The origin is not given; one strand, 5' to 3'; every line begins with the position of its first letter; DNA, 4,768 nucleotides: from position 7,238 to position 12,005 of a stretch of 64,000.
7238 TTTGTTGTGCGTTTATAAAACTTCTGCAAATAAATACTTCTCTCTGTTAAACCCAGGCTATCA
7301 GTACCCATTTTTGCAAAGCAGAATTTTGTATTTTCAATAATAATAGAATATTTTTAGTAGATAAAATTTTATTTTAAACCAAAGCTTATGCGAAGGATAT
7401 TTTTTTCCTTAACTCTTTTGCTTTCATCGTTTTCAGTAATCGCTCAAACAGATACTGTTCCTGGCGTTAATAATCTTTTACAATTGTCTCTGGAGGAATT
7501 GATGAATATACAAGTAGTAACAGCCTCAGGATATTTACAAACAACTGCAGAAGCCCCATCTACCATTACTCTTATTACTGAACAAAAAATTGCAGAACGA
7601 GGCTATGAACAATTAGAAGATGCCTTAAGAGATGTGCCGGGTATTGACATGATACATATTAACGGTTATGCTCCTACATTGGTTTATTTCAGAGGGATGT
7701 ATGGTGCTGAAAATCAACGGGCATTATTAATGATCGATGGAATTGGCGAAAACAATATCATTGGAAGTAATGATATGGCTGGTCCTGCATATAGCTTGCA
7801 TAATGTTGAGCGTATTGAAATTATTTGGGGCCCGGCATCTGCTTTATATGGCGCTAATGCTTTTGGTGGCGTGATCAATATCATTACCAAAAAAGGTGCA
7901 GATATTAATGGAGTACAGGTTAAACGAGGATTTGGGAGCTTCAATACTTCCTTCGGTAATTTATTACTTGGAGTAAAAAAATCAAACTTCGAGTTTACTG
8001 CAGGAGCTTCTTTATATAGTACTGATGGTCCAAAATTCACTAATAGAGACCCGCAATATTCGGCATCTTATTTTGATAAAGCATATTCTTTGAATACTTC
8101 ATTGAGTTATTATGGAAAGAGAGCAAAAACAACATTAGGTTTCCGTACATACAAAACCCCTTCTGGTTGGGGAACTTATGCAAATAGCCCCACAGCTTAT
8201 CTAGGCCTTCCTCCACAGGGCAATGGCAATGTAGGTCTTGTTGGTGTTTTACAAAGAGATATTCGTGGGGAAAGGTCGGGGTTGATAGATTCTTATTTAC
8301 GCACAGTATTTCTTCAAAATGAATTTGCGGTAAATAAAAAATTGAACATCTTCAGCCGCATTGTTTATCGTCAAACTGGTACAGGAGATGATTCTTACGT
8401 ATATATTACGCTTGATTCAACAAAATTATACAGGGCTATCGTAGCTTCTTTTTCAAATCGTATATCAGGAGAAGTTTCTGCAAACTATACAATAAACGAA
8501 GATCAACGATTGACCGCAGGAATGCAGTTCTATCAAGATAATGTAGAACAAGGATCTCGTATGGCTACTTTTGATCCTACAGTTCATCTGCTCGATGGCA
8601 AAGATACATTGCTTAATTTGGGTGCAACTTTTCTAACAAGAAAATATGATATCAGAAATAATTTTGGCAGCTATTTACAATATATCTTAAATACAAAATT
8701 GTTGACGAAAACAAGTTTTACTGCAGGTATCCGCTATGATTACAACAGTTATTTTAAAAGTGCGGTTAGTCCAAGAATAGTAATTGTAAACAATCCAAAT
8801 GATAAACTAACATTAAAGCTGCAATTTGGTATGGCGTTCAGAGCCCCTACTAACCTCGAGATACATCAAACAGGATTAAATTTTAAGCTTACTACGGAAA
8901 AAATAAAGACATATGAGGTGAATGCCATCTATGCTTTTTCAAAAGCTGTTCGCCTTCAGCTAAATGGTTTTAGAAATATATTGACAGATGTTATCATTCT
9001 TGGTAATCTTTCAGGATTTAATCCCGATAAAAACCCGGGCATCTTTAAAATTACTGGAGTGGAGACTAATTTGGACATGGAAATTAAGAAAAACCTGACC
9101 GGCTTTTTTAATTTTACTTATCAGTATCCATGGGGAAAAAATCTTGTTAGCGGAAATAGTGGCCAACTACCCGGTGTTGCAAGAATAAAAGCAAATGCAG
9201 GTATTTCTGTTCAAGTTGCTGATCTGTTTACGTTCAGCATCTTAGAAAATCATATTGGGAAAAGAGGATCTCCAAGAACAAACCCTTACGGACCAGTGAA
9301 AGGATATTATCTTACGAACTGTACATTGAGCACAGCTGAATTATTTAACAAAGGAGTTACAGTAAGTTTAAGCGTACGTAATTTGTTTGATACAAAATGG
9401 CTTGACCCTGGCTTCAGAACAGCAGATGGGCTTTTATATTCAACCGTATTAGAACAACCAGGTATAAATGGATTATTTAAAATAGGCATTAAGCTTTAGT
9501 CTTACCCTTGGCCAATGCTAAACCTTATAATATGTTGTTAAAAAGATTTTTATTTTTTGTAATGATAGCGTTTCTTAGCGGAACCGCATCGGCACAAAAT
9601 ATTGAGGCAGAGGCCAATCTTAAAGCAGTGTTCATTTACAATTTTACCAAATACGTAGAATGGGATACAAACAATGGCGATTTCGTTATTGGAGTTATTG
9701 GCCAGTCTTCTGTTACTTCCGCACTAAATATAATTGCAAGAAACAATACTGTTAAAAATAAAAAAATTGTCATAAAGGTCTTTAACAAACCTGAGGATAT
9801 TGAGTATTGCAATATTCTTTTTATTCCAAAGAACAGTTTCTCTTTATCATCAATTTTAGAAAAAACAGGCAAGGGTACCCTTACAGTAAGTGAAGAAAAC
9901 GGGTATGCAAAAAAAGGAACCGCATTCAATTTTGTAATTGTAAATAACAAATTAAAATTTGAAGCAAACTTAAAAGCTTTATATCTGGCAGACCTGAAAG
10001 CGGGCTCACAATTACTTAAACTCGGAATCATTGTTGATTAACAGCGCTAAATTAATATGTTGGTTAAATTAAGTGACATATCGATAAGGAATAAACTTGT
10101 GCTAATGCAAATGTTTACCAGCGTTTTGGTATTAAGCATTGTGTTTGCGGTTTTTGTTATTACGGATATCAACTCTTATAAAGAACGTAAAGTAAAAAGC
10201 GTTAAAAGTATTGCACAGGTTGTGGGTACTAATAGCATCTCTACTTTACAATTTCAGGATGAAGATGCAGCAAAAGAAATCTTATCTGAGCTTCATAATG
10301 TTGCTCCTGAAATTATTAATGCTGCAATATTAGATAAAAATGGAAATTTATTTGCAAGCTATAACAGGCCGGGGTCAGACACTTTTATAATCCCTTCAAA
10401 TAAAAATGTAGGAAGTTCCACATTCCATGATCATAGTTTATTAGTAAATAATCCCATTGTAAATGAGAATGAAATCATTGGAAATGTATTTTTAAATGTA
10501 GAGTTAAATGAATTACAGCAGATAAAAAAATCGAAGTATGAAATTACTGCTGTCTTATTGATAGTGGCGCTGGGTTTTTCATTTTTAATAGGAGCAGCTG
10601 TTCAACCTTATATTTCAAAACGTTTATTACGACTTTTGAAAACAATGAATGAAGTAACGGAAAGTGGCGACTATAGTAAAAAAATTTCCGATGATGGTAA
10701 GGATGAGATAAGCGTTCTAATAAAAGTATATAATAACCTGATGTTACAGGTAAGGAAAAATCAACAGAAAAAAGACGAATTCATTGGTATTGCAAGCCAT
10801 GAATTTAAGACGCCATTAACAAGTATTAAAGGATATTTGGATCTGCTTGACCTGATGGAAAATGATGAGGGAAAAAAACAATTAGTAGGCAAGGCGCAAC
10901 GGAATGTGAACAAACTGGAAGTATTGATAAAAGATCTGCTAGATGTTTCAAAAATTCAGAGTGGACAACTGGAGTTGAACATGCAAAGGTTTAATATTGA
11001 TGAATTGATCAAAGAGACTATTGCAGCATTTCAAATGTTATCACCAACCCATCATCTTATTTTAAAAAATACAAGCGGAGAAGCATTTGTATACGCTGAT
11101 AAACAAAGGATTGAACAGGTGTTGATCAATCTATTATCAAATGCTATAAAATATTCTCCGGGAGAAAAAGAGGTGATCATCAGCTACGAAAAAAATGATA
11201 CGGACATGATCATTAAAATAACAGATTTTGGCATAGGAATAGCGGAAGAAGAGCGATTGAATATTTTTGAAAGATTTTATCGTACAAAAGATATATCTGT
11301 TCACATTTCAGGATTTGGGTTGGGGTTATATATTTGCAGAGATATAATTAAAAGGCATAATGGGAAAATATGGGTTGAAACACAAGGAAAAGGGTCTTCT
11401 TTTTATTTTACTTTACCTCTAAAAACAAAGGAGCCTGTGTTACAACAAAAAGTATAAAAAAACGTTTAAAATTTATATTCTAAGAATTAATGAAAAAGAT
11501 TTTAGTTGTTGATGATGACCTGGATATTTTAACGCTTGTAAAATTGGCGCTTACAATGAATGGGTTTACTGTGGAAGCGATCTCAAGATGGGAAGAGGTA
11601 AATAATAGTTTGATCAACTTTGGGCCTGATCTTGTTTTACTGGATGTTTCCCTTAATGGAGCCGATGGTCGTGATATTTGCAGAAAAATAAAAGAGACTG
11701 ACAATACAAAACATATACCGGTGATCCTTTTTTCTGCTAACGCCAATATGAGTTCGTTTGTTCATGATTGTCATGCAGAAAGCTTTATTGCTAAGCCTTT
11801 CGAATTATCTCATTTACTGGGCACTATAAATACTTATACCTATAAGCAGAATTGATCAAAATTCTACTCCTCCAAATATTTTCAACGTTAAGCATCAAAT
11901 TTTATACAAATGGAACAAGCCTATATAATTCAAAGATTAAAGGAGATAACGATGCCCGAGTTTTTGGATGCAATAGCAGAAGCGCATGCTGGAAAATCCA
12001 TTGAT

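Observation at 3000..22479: Thirteen copies of a sigma54-like GGCAY-N5-TTG(T/A) element precede the transcription units of a DNA-repair/stress cluster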

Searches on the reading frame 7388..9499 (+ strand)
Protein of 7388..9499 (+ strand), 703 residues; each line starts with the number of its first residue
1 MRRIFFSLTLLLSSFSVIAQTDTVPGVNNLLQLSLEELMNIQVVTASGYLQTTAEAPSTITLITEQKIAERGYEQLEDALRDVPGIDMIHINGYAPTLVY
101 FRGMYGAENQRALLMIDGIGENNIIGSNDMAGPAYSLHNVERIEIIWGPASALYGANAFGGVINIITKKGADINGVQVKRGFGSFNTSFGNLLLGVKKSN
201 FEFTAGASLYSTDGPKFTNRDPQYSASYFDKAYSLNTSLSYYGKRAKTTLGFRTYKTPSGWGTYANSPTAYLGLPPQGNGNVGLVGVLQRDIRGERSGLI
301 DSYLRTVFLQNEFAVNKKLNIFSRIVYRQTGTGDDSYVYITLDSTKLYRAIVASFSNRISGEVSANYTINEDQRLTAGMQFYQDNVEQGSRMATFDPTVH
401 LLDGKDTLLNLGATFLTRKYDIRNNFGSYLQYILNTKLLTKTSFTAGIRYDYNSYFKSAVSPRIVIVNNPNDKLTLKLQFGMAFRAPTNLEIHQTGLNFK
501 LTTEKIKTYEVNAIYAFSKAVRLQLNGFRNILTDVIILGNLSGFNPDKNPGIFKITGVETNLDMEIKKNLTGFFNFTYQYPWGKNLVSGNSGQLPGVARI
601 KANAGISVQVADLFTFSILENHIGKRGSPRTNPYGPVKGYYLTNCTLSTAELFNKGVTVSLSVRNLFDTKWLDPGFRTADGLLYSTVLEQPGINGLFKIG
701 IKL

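Call 7: search_protein_families(library=pfam, proteins=[window:7388-9499:+], max_evalue=0.01)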
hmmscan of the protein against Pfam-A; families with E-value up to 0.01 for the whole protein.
window:7388-9499:+ (703 aa): 1 family
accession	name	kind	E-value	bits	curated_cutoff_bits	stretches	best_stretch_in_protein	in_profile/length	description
PF07715.20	Plug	-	1.3e-19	71.2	23.9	1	54-162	3-107/107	TonB-dependent Receptor Plug Domain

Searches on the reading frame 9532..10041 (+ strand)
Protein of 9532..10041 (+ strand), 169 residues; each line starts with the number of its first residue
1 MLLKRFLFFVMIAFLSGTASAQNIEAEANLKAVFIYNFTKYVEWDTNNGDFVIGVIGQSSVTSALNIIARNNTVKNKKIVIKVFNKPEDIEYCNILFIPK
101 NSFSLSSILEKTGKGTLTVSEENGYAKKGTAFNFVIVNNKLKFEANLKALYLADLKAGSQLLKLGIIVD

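Call 7: search_protein_families(library=pfam, proteins=[window:9532-10041:+], max_evalue=0.01)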
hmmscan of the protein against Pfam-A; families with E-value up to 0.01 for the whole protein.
window:9532-10041:+ (169 aa): 1 family
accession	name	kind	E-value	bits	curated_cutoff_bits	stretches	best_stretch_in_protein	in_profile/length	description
PF13689.11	DUF4154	-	6.9e-32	110.9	24.9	1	29-165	2-142/143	YfiR/HmsC-like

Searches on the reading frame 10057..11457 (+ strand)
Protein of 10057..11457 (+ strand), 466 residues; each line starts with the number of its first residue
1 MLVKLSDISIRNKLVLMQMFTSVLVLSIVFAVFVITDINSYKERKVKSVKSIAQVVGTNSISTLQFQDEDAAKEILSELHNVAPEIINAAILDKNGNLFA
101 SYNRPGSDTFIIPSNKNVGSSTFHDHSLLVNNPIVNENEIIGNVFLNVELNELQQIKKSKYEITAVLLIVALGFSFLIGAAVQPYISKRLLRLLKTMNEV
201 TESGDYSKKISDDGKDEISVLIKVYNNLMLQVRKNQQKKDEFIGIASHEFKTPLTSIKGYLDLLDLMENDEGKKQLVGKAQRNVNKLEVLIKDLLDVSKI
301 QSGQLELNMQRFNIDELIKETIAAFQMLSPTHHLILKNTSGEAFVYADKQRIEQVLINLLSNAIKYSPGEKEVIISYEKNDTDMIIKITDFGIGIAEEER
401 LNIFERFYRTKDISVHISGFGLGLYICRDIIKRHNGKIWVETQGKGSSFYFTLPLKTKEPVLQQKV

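Call 8: search_protein_families(library=pfam, proteins=[window:10057-11457:+], max_evalue=0.01)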
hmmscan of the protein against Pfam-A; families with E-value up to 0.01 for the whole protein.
window:10057-11457:+ (466 aa): 6 families
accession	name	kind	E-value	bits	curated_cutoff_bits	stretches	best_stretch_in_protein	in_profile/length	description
PF02518.31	HATPase_c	-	3.4e-28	98.7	26.4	1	348-456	2-110/111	Histidine kinase-, DNA gyrase B-, and HSP90-like ATPase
PF00512.31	HisKA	-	9.1e-17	61.3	26.9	1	239-303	2-66/66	His Kinase A (phospho-acceptor) domain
PF17152.10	CHASE8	-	3.7e-16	59.7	27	1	44-146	4-101/102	Periplasmic sensor domain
PF00672.30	HAMP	-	6.1e-05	23.7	25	1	186-232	6-51/53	HAMP domain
PF02743.24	dCache_1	-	0.00048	20.2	45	1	37-160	21-163/240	Cache domain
PF10144.15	SMP_2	-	0.0021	18.2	28.9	1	10-154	2-151/159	Bacterial virulence factor haemolysin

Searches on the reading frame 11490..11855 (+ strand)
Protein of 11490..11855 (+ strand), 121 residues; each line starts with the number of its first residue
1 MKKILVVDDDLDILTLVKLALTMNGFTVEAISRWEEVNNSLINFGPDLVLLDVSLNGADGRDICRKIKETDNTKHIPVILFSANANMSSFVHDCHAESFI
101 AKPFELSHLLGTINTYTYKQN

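Call 8: search_protein_families(library=pfam, proteins=[window:11490-11855:+], max_evalue=0.01)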
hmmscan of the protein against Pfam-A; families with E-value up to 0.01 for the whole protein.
window:11490-11855:+ (121 aa): 1 family
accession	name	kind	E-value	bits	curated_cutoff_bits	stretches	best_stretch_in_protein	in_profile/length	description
PF00072.30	Response_reg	-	2.6e-20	73.1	30.2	1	4-113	1-110/111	Response regulator receiver domain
